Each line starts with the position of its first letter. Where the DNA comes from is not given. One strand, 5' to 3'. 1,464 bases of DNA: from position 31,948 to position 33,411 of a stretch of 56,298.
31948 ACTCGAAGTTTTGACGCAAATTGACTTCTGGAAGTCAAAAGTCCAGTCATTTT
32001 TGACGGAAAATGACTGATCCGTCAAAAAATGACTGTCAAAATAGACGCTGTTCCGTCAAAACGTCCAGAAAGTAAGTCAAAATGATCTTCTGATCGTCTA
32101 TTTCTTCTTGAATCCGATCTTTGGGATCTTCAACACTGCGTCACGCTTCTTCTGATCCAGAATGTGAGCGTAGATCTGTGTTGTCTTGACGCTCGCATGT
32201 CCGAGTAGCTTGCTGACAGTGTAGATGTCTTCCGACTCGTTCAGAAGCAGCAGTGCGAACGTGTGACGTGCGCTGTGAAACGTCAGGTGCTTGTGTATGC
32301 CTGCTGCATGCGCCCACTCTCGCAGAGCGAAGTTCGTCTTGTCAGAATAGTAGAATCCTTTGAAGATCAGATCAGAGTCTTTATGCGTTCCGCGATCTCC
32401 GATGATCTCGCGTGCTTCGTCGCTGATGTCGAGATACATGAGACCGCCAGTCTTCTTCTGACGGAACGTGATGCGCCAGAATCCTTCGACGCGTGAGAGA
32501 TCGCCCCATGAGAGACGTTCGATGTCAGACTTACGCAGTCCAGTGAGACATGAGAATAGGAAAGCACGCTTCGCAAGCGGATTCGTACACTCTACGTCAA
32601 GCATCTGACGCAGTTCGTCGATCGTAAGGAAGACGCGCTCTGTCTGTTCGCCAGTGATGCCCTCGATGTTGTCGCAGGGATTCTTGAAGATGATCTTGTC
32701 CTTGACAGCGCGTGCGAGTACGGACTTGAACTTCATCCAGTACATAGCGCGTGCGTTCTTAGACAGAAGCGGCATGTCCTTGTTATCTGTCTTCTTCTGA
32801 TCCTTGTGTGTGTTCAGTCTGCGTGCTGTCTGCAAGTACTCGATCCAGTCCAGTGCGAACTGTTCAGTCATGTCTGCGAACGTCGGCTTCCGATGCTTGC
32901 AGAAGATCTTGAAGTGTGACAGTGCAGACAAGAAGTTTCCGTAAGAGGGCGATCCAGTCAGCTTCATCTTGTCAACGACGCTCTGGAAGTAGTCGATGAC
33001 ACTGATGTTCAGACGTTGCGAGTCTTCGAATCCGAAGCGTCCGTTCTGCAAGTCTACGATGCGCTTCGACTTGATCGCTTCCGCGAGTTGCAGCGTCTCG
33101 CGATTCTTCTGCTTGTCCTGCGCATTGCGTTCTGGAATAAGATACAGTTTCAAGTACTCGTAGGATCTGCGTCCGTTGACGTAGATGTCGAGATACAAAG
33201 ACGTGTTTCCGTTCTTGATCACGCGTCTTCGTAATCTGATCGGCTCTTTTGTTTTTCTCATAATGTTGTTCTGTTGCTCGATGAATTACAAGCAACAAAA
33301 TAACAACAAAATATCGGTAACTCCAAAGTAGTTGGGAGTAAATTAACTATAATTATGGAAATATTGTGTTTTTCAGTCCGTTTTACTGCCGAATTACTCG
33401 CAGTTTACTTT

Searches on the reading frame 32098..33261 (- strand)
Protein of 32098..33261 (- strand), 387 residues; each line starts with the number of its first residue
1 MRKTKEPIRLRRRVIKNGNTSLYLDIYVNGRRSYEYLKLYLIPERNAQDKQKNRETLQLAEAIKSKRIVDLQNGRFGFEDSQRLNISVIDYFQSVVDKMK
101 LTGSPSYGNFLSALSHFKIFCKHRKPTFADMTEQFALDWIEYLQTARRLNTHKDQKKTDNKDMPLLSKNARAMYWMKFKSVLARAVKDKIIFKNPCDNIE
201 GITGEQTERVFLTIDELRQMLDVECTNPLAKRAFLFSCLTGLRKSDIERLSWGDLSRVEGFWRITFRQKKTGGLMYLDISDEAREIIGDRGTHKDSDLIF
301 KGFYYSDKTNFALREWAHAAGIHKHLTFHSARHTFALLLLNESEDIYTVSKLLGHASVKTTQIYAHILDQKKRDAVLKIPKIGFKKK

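Call 63: search_protein_families(library=phrogs, proteins=[window:32098-33261:-], max_evalue=0.00001)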
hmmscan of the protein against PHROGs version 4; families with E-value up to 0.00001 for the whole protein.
window:32098-33261:- (387 aa): 4 families
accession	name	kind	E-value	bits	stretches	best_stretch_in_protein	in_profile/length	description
phrog_1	-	integration and excision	2.5e-48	166.8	1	7-381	111-449/611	integrase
phrog_216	-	integration and excision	4.8e-36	125.4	1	172-381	16-238/301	integrase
phrog_7685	-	integration and excision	3.5e-10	40.9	1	318-382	173-238/240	integrase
phrog_7269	-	integration and excision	1.1e-06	29.5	1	325-376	27-78/89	integrase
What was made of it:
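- The phage is temperate, with an integrase at 32098-33261 (call 63).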
